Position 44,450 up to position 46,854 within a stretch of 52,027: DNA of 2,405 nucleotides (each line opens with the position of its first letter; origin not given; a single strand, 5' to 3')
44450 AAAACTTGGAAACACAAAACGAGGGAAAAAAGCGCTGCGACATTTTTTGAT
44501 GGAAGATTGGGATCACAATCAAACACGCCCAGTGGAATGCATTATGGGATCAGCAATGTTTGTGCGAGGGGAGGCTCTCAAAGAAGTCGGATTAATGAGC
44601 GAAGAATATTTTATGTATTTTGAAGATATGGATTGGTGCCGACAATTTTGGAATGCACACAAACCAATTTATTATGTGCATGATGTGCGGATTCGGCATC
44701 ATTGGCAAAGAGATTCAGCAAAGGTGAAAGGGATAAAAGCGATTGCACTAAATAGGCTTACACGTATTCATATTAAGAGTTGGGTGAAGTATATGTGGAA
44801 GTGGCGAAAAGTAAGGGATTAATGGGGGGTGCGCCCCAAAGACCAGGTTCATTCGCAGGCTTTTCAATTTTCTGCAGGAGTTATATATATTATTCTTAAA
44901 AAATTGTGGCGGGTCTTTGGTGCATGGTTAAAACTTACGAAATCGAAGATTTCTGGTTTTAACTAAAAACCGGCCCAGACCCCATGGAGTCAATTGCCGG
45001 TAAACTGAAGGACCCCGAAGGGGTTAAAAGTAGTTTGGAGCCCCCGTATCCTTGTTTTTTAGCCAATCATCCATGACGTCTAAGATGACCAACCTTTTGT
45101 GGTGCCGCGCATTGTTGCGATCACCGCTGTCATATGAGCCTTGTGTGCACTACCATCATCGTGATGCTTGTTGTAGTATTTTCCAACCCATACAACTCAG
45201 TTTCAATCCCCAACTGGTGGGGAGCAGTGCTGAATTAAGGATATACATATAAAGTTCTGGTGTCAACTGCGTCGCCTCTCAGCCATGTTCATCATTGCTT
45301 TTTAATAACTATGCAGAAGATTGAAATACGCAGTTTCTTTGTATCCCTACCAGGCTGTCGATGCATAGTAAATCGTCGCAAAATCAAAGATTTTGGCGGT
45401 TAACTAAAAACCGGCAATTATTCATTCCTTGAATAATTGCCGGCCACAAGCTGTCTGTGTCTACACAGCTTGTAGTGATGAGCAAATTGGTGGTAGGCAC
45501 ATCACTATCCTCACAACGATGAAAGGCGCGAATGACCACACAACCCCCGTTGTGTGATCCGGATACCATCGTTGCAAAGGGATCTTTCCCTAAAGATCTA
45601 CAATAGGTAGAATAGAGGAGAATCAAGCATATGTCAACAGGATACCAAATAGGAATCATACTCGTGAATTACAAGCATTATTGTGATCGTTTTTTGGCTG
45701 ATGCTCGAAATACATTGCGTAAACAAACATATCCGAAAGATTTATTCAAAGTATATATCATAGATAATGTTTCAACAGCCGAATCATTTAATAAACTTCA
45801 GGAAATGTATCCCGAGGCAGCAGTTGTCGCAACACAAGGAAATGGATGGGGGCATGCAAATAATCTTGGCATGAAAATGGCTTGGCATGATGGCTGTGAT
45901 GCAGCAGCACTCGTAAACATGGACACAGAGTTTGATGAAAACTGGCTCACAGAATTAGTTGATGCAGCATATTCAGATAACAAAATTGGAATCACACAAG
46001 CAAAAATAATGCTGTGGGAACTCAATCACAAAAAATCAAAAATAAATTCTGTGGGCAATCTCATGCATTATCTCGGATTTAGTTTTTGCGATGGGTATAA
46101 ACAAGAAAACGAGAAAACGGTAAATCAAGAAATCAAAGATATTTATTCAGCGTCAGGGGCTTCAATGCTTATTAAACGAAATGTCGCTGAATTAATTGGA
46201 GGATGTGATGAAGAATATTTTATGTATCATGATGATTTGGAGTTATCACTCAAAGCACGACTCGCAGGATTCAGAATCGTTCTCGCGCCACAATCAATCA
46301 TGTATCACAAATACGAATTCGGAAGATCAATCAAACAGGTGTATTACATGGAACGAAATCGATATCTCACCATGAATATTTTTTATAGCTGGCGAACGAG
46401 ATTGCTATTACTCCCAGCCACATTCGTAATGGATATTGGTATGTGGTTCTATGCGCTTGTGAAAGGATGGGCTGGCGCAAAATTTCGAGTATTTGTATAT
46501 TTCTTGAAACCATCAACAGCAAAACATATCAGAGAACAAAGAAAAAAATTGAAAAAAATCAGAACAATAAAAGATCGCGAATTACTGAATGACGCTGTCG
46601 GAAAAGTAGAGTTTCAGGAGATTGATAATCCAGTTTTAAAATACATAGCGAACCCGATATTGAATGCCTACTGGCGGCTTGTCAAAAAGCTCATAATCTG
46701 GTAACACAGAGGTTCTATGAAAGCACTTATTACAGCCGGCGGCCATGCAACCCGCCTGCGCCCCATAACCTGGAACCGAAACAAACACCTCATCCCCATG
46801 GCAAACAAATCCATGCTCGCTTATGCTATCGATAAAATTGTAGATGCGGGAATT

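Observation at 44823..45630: Two paralogous promoter-to-terminator structured RNA candidates on the minus strand fill an 808-nt ORF-free gap inside the glycosyltransferase cluster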

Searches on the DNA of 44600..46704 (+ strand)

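Call 5: search_rna_families(source=window, start=44600, end=45900, threshold=evalue, max_evalue=10, show_alignments=3)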
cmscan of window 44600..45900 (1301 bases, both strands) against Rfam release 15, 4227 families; matches with E-value up to 10: 8.
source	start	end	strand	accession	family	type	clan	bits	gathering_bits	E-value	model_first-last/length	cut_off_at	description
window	45001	45037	+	RF03514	mir-6128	Gene; miRNA;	-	20.9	92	1.6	1-64/64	no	mir-6128 microRNA precursor family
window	44869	44933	-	RF01600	snoR25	Gene; snRNA; snoRNA; CD-box;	-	19.3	50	8.2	1-70/70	no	small nucleolar RNA snoR25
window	45697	45731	+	RF02938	COG2827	Gene; sRNA;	-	16.7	49.1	6.2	1-77/77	no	COG2827 RNA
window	45200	45237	-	RF01323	CRISPR-DR10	Gene; CRISPR;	-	16.4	39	2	1-37/37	no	CRISPR RNA direct repeat element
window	44822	44845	+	RF01550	TB8Cs3H1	Gene; snRNA; snoRNA; HACA-box;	-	14.5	45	7.6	1-63/63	no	Trypanosomatid snoRNA TB8Cs3H1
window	45436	45486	-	RF00131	mir-30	Gene; miRNA;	-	14.4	50.2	8.7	1-77/77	no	mir-30 microRNA precursor family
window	45360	45395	+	RF02567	Va-907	Gene; sRNA;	-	10.9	45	3.3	192-227/311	no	Vibrio alginolyticus sRNA 907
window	44676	44700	+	RF01136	sR28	Gene; snRNA; snoRNA; CD-box;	-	10.7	39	7.9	1-55/55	no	Small nucleolar RNA sR28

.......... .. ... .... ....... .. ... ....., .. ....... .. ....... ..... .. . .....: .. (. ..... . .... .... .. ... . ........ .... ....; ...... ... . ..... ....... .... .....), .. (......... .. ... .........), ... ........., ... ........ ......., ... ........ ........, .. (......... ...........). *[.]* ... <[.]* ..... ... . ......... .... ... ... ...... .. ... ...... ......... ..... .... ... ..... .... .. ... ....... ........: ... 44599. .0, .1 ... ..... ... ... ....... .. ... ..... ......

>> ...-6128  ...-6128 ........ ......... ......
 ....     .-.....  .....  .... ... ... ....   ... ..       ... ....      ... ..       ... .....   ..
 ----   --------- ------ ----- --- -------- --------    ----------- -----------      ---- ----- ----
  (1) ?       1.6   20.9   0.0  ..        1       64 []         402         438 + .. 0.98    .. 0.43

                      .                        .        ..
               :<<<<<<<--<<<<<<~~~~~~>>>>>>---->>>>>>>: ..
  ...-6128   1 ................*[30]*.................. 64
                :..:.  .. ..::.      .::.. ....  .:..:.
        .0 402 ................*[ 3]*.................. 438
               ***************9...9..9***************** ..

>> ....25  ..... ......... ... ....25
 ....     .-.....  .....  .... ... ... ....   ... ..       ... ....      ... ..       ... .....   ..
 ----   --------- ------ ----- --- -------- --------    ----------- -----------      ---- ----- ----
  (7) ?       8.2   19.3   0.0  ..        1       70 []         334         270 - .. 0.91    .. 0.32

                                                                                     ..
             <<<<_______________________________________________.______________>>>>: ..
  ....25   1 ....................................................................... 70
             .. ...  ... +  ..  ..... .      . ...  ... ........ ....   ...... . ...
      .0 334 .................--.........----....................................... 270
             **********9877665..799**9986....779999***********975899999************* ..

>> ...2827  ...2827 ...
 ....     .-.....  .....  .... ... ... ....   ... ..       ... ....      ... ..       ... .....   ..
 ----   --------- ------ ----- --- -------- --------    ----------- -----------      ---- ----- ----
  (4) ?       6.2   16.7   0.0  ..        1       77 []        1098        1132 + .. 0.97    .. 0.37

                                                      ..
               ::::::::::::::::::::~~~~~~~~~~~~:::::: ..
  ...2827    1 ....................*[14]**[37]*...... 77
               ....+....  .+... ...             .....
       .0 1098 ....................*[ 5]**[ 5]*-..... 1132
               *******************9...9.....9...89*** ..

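Call 30: search_rna_families(source=L016, start=2900, end=3260, threshold=evalue, max_evalue=10, show_alignments=2)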
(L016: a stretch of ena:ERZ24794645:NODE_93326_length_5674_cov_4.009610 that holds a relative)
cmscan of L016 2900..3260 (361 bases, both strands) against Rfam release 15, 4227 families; matches with E-value up to 10: 8.
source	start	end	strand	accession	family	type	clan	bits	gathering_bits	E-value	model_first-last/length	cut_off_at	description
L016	3202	3257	-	RF01279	snoR53Y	Gene; snRNA; snoRNA; CD-box;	CL00080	22.2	43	0.092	1-76/76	no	Small nucleolar RNA snoR53Y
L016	3177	3193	-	RF04355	Plastid-atpF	Intron;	-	18.2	52.5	7.9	14-30/53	no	Plastid-atpF group II-D1 intron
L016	3172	3236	-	RF00049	SNORD36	Gene; snRNA; snoRNA; CD-box;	CL00051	17.6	30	3.7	1-77/77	no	Small nucleolar RNA SNORD36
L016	3193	3255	+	RF01190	snR50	Gene; snRNA; snoRNA; CD-box;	-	16.8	45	5.7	1-89/89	no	Small nucleolar RNA snR50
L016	2942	2977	-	RF00390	TYMV_upPK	Cis-reg;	-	16.4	38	0.86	1-23/23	no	turnip yellow mosaic virus upstream pseudo-knot (TYMV_upPK)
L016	2908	2995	-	RF00330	snoZ43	Gene; snRNA; snoRNA; CD-box;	-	14.4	43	4.6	1-100/100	no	Small nucleolar RNA Z43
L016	2955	3028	-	RF02784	SorX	Gene; sRNA;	-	13.4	46.6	1.5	1-73/73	no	Singlet oxygen resistance RNA X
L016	2900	2957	+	RF02777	OppA_thermometer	Cis-reg; thermoregulator;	-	7.9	290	8.4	248-304/304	5'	OppA 5' UTR thermometer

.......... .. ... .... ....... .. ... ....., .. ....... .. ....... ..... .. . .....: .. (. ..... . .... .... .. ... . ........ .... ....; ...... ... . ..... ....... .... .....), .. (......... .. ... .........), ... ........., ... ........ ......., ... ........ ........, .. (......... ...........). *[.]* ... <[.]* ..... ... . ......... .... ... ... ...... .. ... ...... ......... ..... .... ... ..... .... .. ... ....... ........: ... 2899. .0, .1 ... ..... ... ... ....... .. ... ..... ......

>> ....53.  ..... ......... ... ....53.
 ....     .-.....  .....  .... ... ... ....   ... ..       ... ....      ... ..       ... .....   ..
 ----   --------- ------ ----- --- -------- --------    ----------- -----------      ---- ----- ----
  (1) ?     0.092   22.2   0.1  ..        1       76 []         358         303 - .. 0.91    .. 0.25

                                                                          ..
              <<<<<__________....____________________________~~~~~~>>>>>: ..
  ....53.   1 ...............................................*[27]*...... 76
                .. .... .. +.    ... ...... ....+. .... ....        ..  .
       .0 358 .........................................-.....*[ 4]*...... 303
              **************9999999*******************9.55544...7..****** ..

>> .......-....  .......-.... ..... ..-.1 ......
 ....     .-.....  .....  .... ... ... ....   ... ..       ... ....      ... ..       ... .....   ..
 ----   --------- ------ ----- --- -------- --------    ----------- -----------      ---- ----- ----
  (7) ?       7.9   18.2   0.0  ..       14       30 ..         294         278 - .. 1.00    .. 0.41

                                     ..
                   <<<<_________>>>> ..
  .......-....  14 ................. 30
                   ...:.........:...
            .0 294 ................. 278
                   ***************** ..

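Call 31: search_rna_families(source=L018, start=3000, end=3360, threshold=evalue, max_evalue=10, show_alignments=2)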
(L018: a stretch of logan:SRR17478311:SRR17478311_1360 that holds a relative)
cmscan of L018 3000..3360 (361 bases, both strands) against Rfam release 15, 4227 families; matches with E-value up to 10: 4.
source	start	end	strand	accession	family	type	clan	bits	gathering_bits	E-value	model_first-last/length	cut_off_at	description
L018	3274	3342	-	RF00316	snoR43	Gene; snRNA; snoRNA; CD-box;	-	18.3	50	1.4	1-73/73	no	Small nucleolar RNA R43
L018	3241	3325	-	RF01163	snoR64a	Gene; snRNA; snoRNA; CD-box;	-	14.7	45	6.3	1-77/77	no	Small nucleolar RNA snoR64a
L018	3297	3353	-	RF01210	snoU13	Gene; snRNA; snoRNA; CD-box;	CL00081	11.3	46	6.5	1-104/104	no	Small nucleolar RNA U13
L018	3314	3344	-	RF00289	SNORND104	Gene; snRNA; snoRNA; CD-box;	CL00077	11.3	40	7.8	38-68/70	no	Small nucleolar RNA SNORD104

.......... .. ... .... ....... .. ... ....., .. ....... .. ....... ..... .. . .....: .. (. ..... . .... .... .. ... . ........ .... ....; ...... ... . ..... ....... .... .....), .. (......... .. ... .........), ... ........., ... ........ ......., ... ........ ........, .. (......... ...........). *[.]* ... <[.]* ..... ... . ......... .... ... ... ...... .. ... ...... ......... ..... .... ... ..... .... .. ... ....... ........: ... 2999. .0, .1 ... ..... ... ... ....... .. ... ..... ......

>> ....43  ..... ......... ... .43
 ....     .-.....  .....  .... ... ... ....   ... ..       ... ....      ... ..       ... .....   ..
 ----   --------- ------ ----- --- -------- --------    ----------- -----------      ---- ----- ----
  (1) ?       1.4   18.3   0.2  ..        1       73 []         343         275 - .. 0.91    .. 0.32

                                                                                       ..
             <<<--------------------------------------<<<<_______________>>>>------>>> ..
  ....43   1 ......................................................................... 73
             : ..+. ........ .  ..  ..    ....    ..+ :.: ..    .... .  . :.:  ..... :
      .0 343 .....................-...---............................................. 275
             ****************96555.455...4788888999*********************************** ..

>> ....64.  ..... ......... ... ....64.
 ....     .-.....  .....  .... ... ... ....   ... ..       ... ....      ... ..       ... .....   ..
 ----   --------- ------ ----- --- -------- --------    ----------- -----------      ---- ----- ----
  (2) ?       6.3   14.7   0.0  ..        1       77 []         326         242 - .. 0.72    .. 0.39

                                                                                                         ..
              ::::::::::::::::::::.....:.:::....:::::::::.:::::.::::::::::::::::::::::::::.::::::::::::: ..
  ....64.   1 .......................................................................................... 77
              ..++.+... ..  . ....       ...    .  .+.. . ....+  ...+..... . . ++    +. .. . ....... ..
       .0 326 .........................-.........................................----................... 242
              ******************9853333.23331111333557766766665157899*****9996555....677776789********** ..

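Call 56: search_rna_families(sources=[L044, L071, L062, L051, L081, L089, L043, L029, L039], threshold=gathering)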
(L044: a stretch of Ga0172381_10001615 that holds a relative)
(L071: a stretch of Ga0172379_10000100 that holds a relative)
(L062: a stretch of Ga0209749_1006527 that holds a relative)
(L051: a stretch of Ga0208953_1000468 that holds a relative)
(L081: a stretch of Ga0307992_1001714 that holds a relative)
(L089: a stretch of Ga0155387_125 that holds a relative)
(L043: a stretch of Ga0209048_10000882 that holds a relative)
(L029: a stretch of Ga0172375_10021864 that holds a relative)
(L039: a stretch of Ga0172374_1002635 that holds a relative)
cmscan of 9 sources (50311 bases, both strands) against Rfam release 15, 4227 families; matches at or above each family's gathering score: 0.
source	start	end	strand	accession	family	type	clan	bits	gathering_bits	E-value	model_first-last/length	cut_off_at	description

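Call 57: build_rna_model(alignment_id=A3)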
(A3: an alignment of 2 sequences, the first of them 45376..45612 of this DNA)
Model R1 built from alignment A3 (2 sequences, 245 columns); structure: RNAalifold consensus.
model positions 245; base pairs 51; branch points 5; effective number of sequences 1.25; information 0.591 bits per position. Calibrated on 0.2 Mb of random sequence (short: E-values are rough).
structure used (alignment columns):
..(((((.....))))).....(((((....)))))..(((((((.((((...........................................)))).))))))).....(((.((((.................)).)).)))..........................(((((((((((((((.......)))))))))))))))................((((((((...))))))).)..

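Call 59: search_with_rna_model(model_id=R1, sources=[window, L013, L016, L018, L019, L021, L022, L023, L024, L025, L026, L029, L031, L032, L033, L034, L035, L037, L038, L039, L040, L043, L044, L045, L048, L049, L050, L051, L052, L053, L055, L056, L059, L060, L062, L068, L070, L071, L072, L073, L074, L076, L078, L081, L082, L083, L086, L088, L089, L096, L098, L100, L104], max_evalue=10)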
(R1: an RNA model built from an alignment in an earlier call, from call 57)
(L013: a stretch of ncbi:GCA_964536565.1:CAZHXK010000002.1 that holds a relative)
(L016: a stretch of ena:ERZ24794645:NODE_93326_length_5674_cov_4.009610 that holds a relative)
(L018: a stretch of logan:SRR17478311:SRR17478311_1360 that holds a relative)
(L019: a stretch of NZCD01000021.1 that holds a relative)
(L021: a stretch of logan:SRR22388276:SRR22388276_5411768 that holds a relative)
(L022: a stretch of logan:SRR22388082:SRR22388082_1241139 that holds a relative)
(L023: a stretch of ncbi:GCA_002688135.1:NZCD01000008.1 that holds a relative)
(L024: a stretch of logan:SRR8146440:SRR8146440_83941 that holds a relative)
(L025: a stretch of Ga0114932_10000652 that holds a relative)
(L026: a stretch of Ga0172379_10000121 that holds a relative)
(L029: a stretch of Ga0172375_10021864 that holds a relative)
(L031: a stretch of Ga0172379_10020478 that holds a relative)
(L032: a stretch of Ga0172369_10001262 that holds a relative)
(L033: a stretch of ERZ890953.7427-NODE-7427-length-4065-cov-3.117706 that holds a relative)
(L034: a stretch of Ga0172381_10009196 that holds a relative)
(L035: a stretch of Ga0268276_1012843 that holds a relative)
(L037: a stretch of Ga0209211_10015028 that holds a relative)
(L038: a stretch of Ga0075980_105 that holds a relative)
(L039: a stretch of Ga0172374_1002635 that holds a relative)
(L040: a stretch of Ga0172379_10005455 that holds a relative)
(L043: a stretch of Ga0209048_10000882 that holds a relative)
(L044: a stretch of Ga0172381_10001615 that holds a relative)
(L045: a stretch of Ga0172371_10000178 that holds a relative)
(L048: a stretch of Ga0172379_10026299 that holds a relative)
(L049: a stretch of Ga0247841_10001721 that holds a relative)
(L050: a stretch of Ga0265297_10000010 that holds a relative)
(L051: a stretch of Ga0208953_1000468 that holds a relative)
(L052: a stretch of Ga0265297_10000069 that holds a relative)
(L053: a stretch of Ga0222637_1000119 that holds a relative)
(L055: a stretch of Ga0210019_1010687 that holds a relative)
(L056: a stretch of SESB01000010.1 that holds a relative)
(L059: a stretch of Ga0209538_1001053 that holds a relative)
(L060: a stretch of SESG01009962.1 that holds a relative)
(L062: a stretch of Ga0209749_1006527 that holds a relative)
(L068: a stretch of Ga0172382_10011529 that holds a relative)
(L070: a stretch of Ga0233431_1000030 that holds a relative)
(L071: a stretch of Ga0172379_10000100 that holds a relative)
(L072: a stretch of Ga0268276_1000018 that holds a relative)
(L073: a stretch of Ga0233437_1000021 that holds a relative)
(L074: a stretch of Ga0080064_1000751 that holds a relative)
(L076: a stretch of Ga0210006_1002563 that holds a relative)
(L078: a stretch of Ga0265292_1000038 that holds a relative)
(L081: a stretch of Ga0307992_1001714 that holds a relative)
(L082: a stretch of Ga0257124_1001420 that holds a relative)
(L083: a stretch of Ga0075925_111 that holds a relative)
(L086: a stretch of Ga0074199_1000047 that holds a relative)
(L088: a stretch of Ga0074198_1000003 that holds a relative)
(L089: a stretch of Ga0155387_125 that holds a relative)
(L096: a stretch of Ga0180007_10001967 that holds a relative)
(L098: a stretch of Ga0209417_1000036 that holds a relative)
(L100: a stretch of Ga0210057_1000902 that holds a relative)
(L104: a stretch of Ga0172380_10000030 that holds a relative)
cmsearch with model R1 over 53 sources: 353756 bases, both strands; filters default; matches with E-value up to 10: 9.
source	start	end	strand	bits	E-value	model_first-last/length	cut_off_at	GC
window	45376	45613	-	273.8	2.8e-99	1-245/245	no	0.44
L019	1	227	-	256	1e-92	1-245/245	no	0.42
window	45411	45443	+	21.1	1e-05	173-205/245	no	0.42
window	44938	44969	-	12.2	0.02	210-243/245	no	0.28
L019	41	71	+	9.5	0.2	173-205/245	no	0.48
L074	3471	3489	+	7.1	1.5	180-198/245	no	0.32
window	45379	45395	+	6.4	2.9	225-241/245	no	0.24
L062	3643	3655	+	6.1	3.6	183-195/245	no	0.31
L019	1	23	+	5.1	8.2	208-245/245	5'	0.3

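Call 60: search_dna_similar(query=window:44823-45630:+, collection=phages, mode=distant, max_evalue=0.01)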
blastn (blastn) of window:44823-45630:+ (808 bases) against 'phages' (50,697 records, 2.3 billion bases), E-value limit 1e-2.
No match.

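Call 61: search_dna_similar(query=window:44823-45630:+, collection=plasmids, mode=distant, max_evalue=0.01)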
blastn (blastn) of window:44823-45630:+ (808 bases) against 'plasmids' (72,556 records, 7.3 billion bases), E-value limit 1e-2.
No match.

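Call 73: search_with_rna_model(model_id=R1, sources=[L016, L018], filters=off, max_evalue=10, show_alignments=2)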
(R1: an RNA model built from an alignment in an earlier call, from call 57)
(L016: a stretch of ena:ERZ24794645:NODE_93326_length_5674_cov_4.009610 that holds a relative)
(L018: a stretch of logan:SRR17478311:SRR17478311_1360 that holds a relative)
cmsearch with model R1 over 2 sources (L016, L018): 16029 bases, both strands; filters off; matches with E-value up to 10: 12.
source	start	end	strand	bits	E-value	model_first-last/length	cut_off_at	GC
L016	4683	4741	-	6.9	0.082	40-104/245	no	0.39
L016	2447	2552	+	5.7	0.24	1-245/245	no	0.42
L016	2960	2990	-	4.5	0.64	173-205/245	no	0.55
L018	4638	4667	-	3.8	1.1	64-93/245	no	0.43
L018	4260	4280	+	2.9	2.6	179-199/245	no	0.14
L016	4155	4171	+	2.6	3.3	181-197/245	no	0.29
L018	7304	7328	+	2.4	3.8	177-201/245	no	0.2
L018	7308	7324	-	2.3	4.3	181-197/245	no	0.24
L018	1563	1713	-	2.2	4.5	1-245/245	no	0.34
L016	5426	5570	-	2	5.2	1-245/245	no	0.43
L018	3056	3084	-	2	5.4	170-207/245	no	0.55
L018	938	980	+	1.7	6.8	39-105/245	no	0.3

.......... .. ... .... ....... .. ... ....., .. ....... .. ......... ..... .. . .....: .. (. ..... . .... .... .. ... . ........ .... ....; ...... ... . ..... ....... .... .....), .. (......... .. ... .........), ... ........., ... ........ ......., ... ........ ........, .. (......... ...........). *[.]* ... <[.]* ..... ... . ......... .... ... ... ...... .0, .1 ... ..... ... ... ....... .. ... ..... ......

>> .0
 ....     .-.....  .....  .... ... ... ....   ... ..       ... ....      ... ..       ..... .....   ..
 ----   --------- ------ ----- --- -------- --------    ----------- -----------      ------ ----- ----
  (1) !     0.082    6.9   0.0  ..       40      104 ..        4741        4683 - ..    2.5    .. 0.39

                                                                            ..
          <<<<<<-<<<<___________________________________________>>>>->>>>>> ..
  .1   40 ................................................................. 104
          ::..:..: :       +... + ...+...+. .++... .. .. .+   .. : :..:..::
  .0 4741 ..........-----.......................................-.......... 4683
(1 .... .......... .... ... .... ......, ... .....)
